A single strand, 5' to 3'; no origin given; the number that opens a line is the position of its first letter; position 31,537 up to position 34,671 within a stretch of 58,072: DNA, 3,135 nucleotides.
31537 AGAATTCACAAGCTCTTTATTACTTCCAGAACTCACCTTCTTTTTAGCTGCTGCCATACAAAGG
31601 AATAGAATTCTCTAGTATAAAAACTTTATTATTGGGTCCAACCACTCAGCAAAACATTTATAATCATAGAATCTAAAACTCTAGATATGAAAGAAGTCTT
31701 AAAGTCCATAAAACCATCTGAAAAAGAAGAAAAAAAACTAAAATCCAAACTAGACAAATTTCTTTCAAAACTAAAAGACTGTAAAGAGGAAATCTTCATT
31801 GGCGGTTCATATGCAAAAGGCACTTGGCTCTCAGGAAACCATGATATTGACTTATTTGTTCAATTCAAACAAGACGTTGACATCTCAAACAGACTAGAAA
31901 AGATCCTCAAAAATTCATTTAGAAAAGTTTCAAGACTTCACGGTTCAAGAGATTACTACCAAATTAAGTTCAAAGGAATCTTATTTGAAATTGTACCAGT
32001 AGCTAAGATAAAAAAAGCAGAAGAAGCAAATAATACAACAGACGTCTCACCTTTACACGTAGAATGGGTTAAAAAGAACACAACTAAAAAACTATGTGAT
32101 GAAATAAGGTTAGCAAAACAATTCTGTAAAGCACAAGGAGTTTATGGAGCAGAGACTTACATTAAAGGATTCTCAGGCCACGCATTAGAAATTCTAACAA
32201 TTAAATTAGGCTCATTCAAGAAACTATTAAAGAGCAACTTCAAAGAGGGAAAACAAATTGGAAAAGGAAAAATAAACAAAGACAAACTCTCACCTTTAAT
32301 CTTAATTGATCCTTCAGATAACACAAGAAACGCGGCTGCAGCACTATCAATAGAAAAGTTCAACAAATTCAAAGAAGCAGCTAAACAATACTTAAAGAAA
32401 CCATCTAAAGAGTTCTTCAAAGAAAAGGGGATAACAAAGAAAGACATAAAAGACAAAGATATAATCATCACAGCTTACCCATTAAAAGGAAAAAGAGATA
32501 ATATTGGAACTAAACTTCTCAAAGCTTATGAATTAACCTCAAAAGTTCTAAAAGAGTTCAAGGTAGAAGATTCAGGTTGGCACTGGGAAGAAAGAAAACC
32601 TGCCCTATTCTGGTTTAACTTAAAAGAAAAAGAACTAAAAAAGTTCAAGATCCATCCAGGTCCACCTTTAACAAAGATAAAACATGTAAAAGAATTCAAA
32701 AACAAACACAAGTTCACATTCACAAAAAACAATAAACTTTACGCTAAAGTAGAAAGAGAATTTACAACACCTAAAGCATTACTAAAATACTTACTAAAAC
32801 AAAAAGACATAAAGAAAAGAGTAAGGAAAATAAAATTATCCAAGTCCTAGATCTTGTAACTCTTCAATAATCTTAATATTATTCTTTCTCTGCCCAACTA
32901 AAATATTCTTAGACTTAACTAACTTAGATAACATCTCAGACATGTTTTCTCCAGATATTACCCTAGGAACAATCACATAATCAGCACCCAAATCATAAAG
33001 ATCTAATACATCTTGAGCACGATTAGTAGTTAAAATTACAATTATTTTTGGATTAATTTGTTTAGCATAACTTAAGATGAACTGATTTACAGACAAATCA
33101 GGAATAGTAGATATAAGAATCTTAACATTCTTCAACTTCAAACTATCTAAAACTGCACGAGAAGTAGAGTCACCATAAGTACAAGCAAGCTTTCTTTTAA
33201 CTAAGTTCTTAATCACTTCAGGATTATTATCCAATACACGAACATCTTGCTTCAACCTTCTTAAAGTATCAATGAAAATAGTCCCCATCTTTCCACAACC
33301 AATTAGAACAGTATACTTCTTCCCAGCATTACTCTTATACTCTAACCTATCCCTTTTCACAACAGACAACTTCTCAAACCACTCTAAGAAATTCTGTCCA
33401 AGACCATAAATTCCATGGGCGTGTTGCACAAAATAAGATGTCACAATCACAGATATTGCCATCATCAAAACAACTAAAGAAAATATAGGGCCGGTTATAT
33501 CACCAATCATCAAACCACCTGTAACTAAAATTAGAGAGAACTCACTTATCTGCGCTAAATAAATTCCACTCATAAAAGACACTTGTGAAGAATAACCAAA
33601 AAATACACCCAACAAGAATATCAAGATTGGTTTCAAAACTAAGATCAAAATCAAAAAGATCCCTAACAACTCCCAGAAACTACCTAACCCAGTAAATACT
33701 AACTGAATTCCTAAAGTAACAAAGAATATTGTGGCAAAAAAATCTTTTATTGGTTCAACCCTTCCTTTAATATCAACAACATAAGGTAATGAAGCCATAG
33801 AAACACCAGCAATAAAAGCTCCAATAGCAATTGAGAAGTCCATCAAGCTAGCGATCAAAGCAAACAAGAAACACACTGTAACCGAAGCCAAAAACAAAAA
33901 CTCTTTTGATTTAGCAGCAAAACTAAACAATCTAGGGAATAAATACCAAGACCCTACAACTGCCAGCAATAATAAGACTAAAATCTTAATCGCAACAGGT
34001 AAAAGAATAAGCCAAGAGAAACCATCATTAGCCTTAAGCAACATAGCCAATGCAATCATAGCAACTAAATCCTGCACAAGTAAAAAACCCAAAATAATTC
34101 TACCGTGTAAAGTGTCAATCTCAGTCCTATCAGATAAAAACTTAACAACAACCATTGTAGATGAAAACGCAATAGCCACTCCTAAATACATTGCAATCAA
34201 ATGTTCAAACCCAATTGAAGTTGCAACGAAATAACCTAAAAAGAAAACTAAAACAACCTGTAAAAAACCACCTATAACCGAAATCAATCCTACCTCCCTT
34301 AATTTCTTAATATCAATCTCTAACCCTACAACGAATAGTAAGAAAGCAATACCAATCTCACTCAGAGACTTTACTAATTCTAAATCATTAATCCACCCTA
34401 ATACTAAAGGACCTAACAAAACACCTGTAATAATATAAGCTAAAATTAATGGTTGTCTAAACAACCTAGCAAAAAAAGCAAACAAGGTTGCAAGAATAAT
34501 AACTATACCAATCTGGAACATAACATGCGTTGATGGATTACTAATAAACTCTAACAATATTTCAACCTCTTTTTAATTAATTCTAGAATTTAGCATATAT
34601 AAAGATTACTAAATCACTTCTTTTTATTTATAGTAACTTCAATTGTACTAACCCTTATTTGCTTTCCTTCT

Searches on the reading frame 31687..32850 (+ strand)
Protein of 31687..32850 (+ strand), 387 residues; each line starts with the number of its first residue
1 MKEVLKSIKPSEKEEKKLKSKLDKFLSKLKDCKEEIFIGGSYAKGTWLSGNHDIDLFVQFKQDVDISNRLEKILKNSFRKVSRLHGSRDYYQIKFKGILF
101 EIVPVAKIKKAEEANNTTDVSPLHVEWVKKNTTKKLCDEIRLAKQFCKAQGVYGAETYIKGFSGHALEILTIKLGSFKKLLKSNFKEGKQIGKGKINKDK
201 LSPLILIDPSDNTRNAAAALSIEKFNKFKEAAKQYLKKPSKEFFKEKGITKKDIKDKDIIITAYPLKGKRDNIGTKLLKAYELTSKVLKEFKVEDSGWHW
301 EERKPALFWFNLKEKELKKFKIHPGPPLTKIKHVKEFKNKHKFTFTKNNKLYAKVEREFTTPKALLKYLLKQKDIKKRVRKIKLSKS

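Call 53: search_protein_families(library=pfam, proteins=[window:31687-32850:+], max_evalue=0.0001)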
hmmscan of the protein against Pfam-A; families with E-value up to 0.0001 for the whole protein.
window:31687-32850:+ (387 aa): 4 families
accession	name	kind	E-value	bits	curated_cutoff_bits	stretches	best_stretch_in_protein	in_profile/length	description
PF09249.16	tRNA_NucTransf2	-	1.1e-31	109.9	27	1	138-245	1-113/113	tRNA nucleotidyltransferase, second domain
PF21133.2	CAA_C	-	2.3e-11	44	22.2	1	271-378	18-130/144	CCA-adding enzyme, C-terminal domain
PF01909.29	NTP_transf_2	-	9.6e-10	39.2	21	1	21-110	3-79/93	Nucleotidyltransferase domain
PF18144.7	SMODS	-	7.7e-07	29.9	26.5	1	2-110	8-135/164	Second Messenger Oligonucleotide or Dinucleotide Synthetase domain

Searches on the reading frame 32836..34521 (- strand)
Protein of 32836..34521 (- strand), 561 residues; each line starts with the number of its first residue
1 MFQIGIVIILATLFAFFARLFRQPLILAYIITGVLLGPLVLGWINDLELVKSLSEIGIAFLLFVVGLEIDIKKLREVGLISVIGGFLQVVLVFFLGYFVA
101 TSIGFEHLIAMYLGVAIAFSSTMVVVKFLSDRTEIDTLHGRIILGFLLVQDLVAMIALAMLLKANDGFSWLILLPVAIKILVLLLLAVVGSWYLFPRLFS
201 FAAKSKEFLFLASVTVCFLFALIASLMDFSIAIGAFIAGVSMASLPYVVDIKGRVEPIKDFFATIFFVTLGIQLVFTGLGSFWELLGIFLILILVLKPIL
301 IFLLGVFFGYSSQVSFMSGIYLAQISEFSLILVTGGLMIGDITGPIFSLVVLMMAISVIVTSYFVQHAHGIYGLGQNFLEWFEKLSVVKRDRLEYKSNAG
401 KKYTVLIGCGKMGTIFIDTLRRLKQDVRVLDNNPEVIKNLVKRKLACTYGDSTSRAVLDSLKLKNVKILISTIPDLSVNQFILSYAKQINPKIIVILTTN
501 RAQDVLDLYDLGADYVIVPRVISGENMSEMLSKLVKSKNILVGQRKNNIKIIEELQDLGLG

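Call 53: search_protein_families(library=pfam, proteins=[window:32836-34521:-], max_evalue=0.0001)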
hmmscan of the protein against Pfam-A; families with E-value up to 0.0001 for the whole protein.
window:32836-34521:- (561 aa): 2 families
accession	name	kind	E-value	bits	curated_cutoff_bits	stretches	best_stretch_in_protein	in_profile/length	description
PF00999.27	Na_H_Exchanger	-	6.6e-56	190.2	26.2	1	9-363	2-367/375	Sodium/hydrogen exchanger, transmembrane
PF02254.24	TrkA_N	-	5.2e-21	75.6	23.8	1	405-519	2-116/116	TrkA-N domain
